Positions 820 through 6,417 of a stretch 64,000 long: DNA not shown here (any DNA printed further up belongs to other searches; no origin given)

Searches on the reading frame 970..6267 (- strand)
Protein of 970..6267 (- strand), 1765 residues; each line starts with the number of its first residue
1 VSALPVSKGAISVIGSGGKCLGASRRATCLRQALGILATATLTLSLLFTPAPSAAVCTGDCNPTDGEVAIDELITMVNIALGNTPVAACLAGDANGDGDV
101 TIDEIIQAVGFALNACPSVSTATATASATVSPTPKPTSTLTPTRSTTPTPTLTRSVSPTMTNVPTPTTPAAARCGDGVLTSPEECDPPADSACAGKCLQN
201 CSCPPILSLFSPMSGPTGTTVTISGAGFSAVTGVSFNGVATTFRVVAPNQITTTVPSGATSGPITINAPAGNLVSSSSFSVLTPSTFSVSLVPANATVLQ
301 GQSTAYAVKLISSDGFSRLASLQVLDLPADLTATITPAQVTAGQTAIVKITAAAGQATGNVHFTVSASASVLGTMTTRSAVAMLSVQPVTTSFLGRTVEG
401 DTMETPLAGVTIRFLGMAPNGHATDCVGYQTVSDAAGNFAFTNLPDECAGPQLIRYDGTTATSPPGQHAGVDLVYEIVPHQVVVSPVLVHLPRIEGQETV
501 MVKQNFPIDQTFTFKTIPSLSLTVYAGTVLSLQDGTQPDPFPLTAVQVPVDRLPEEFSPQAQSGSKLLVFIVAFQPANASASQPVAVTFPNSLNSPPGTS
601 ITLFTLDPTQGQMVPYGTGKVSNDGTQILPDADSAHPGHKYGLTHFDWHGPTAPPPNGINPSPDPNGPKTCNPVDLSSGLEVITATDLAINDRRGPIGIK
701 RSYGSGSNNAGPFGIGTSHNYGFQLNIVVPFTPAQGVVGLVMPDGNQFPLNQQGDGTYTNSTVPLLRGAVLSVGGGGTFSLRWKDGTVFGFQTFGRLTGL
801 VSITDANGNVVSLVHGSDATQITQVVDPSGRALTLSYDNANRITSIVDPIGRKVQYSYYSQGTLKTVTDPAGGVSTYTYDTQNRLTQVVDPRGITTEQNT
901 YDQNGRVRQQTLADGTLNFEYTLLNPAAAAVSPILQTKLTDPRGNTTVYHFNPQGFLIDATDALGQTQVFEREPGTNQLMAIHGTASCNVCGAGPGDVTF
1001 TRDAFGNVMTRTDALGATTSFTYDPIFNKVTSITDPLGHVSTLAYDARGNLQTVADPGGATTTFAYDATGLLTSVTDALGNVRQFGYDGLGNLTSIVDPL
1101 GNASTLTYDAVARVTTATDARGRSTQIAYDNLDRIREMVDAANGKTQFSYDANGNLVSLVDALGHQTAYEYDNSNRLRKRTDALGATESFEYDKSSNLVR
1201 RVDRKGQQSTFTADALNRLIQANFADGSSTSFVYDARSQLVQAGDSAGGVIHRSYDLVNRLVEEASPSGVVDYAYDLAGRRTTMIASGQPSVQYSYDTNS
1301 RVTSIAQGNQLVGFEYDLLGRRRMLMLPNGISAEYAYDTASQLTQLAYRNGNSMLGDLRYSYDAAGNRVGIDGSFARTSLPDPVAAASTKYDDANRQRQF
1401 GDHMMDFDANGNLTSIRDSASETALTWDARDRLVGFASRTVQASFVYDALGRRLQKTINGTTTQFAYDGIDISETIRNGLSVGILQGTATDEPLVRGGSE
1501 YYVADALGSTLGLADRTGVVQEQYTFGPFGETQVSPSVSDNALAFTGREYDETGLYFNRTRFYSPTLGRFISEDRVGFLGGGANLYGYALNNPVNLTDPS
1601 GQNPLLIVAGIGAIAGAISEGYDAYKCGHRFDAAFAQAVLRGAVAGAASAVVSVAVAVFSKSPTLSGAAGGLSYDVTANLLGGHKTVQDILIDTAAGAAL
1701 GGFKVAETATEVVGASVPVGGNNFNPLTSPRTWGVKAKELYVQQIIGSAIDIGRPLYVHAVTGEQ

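Call 34: search_protein_families(library=pfam, proteins=[window:970-6267:-], max_evalue=0.01)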
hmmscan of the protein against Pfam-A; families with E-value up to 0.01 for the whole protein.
window:970-6267:- (1765 aa): 5 families
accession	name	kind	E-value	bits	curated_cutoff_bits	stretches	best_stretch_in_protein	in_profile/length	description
PF05593.20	RHS_repeat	-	1.5e-94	309.3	22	14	1066-1102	1-37/38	RHS Repeat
PF20148.4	DUF6531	-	1e-09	39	24.1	1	672-745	2-69/74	Domain of unknown function (DUF6531)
PF25023.1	TEN_YD-shell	-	5.4e-09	35.1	50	1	800-898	51-149/909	Teneurin YD-shell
PF01833.30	TIG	-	6.2e-09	36.2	20.9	1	205-275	1-74/84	IPT/TIG domain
PF15283.12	DUF4595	-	7.5e-05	23.2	34.2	0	805-921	4-126/202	Domain of unknown function (DUF4595) with porin-like fold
